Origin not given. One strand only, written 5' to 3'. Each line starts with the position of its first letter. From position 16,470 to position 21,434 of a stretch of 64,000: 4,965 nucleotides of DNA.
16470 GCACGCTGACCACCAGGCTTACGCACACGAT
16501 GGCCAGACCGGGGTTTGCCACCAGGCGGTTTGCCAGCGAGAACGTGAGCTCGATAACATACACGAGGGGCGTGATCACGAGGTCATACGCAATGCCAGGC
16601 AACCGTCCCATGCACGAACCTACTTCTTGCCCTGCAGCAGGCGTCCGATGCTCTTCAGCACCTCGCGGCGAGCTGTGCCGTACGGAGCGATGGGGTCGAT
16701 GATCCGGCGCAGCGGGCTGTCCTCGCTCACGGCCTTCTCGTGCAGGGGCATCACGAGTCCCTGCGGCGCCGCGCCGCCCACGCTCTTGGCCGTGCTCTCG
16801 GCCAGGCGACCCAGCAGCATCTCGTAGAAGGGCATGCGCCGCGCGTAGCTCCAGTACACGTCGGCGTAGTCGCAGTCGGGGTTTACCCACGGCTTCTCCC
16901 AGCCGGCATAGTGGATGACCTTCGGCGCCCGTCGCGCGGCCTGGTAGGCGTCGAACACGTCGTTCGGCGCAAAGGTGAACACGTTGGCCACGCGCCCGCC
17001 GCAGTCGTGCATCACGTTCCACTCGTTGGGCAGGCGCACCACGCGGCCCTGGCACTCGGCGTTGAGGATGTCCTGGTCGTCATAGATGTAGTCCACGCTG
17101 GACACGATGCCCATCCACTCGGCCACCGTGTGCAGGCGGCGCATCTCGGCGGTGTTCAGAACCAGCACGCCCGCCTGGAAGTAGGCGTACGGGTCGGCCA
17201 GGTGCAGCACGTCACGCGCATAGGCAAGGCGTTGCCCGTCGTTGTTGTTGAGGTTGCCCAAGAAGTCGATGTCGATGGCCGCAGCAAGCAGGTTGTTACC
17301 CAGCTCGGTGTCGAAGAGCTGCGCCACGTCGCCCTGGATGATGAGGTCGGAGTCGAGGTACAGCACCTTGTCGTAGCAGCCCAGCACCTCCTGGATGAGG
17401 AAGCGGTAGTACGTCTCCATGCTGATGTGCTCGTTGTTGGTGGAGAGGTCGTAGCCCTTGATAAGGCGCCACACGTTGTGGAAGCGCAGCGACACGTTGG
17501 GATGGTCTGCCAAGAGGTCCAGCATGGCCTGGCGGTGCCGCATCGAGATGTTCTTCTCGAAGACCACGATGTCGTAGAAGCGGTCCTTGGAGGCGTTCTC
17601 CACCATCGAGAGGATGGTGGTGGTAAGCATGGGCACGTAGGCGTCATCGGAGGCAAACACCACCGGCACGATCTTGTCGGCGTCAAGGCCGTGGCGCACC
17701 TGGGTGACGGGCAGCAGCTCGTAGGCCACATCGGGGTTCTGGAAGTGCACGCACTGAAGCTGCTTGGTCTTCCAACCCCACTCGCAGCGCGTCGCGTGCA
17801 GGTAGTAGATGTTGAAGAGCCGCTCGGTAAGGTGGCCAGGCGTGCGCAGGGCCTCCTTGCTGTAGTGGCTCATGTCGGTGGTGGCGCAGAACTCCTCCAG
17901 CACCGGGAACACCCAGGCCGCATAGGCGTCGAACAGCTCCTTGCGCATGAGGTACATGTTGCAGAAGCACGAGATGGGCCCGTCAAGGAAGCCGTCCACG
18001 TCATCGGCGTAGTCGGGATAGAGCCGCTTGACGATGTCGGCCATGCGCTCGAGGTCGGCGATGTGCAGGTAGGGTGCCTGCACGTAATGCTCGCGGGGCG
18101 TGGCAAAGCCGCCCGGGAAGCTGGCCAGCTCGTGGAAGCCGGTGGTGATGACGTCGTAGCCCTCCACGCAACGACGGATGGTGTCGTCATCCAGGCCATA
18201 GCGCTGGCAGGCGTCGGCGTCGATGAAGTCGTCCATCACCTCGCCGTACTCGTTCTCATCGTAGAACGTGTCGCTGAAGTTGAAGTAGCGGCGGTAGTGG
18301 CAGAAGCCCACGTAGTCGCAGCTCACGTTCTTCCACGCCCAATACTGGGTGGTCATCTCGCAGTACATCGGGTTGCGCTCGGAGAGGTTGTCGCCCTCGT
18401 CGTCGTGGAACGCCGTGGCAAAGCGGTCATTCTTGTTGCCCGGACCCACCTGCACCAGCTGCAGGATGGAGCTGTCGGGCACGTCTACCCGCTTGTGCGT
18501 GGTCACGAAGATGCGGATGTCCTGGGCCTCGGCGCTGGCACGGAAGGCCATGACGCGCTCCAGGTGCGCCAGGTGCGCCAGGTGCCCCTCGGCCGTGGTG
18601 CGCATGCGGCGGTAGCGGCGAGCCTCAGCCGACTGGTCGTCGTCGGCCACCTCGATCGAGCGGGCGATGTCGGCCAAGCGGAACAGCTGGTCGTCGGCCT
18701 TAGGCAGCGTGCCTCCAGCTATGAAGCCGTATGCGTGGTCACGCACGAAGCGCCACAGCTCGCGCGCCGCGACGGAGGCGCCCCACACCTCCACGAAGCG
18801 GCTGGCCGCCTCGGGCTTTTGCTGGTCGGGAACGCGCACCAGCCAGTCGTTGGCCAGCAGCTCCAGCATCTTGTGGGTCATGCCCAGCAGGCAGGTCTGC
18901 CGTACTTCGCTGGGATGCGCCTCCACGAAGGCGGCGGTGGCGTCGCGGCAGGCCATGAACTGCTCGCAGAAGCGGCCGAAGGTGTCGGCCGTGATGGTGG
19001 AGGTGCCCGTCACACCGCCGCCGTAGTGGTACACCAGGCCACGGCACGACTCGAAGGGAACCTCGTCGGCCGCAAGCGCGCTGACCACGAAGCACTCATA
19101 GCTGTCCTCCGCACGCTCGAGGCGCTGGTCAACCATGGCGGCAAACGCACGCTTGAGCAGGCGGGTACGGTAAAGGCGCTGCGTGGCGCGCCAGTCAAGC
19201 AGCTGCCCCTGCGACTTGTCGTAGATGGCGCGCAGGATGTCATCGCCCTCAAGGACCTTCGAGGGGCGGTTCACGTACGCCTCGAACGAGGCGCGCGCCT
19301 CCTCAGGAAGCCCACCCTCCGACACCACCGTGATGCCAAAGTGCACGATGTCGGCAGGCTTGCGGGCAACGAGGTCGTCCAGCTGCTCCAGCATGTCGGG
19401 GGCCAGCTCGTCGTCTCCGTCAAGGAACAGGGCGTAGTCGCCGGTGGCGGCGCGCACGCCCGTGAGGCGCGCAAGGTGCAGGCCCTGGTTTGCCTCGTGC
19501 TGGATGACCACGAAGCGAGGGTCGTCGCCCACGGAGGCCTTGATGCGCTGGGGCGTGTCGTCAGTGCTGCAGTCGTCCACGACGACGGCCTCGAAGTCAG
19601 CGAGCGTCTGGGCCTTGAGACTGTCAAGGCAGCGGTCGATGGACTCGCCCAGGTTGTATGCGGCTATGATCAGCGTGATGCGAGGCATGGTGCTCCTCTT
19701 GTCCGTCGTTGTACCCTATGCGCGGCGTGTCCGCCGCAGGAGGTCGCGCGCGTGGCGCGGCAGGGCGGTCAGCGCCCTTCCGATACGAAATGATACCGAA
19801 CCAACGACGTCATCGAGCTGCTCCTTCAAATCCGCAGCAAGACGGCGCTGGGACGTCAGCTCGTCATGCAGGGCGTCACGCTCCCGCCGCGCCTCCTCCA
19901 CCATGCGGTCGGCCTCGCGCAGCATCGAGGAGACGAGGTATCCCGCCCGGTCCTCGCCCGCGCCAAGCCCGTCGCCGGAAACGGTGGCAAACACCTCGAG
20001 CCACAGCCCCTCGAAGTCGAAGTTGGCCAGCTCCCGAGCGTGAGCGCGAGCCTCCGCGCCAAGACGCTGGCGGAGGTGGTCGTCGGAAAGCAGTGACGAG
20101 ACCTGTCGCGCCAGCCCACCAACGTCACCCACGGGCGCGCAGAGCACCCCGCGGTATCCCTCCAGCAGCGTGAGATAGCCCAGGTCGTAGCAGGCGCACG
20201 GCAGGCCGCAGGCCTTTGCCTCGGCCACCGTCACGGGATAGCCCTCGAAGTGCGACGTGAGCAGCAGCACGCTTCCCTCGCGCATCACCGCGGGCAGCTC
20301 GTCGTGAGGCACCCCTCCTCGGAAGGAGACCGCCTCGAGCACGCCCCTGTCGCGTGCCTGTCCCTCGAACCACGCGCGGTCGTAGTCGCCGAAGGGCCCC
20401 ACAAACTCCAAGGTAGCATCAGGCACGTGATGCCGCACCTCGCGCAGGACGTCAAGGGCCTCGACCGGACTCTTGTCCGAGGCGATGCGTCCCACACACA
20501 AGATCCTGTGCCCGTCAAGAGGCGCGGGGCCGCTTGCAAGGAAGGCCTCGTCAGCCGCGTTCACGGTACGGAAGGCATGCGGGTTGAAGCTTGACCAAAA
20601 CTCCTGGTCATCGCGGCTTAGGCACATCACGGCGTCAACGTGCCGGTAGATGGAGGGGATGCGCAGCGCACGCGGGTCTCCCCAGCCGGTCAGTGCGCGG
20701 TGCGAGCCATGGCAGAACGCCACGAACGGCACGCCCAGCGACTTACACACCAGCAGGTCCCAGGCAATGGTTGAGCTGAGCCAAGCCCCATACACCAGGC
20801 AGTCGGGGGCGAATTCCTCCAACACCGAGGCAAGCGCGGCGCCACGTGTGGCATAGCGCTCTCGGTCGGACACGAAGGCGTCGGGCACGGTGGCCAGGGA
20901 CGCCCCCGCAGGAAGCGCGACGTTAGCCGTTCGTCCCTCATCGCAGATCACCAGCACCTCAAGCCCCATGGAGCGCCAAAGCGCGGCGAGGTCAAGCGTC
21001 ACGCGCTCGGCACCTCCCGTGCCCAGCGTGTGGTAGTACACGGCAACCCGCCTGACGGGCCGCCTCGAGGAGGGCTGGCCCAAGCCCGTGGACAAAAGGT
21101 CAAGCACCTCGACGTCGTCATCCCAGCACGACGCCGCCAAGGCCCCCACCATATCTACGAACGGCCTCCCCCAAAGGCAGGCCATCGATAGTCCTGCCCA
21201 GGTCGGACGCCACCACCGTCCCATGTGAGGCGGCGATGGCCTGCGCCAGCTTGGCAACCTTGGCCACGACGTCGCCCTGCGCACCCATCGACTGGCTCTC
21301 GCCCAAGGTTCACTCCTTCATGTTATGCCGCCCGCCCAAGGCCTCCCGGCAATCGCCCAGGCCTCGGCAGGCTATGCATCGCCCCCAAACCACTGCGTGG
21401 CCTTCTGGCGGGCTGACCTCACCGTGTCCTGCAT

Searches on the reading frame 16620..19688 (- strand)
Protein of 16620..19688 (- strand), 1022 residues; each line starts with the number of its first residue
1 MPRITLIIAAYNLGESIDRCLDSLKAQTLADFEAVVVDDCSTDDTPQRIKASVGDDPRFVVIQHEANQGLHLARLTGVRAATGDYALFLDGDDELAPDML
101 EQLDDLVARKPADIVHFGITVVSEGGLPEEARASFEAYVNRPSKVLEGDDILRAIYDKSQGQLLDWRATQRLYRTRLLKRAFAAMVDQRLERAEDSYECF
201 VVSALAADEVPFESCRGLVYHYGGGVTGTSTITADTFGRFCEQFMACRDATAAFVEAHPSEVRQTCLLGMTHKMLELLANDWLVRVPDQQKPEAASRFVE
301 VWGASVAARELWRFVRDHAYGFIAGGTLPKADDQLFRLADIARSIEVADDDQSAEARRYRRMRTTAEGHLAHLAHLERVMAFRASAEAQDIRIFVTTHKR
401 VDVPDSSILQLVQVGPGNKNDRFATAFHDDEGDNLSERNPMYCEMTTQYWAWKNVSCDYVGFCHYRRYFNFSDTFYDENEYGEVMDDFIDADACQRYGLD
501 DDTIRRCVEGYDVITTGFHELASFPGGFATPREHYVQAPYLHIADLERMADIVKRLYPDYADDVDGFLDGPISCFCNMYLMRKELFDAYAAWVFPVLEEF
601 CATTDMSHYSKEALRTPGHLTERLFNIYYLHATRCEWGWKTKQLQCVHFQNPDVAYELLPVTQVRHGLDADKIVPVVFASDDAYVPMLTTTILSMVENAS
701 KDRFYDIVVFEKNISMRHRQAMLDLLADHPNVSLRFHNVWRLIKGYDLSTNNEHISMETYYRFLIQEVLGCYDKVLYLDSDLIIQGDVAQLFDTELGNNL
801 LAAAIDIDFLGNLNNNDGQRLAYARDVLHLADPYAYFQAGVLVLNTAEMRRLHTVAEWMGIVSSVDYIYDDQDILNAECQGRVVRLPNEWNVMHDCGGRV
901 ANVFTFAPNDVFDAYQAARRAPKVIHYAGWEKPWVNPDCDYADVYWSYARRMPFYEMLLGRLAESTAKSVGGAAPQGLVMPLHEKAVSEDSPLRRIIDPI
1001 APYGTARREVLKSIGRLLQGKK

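Call 4: search_protein_families(library=pfam, proteins=[window:16620-19688:-], max_evalue=0.001)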
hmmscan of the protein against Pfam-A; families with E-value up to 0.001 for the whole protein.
window:16620-19688:- (1022 aa): 5 families
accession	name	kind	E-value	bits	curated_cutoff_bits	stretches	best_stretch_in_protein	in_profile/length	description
PF14393.11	DUF4422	-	1.5e-65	221.6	25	1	392-631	1-218/220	Domain of unknown function (DUF4422)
PF01501.26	Glyco_transf_8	-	1.9e-36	126.4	24.3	1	676-935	2-250/253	Glycosyl transferase family 8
PF00535.33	Glycos_transf_2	-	2.8e-32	112.4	23.3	1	6-132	2-128/168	Glycosyl transferase family 2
PF10111.15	Glyco_tranf_2_2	-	3.1e-06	27.3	27.3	1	23-108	18-107/276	Glycosyltransferase like family 2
PF13641.12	Glyco_tranf_2_3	-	3.9e-06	27.5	27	1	2-115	1-119/230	Glycosyltransferase like family 2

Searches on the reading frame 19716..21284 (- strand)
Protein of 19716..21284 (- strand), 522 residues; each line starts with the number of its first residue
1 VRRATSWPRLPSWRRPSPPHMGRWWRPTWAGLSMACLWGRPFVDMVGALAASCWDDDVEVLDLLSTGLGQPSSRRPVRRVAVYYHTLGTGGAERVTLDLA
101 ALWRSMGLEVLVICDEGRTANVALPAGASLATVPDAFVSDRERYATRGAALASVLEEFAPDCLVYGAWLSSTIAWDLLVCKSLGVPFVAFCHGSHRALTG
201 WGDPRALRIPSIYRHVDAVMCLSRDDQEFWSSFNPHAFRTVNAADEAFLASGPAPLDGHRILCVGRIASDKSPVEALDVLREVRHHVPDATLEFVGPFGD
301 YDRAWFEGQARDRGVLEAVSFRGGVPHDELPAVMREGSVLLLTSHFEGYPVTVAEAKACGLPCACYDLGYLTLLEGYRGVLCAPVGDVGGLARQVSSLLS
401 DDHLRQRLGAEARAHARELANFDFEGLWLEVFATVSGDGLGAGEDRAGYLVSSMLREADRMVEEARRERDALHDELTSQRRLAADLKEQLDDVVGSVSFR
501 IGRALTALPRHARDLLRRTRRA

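Call 4: search_protein_families(library=pfam, proteins=[window:19716-21284:-], max_evalue=0.001)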
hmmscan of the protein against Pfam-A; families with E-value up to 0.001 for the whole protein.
window:19716-21284:- (522 aa): 5 families
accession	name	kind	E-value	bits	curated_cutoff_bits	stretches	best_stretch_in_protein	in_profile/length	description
PF00534.26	Glycos_transf_1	-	1.4e-22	80.5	26.4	1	253-414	10-171/172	Glycosyl transferases group 1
PF13692.12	Glyco_trans_1_4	-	1e-18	68.4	27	1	259-401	2-142/142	Glycosyl transferases group 1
PF13439.12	Glyco_transf_4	-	1.6e-13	51.5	28.5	1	90-232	2-150/170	Glycosyltransferase Family 4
PF13579.12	Glyco_trans_4_4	-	7.5e-10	39.8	29.7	1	90-228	1-140/158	Glycosyl transferase 4-like domain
PF13524.12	Glyco_trans_1_2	-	1.6e-06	28.6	25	1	280-417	6-130/144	Glycosyl transferase-like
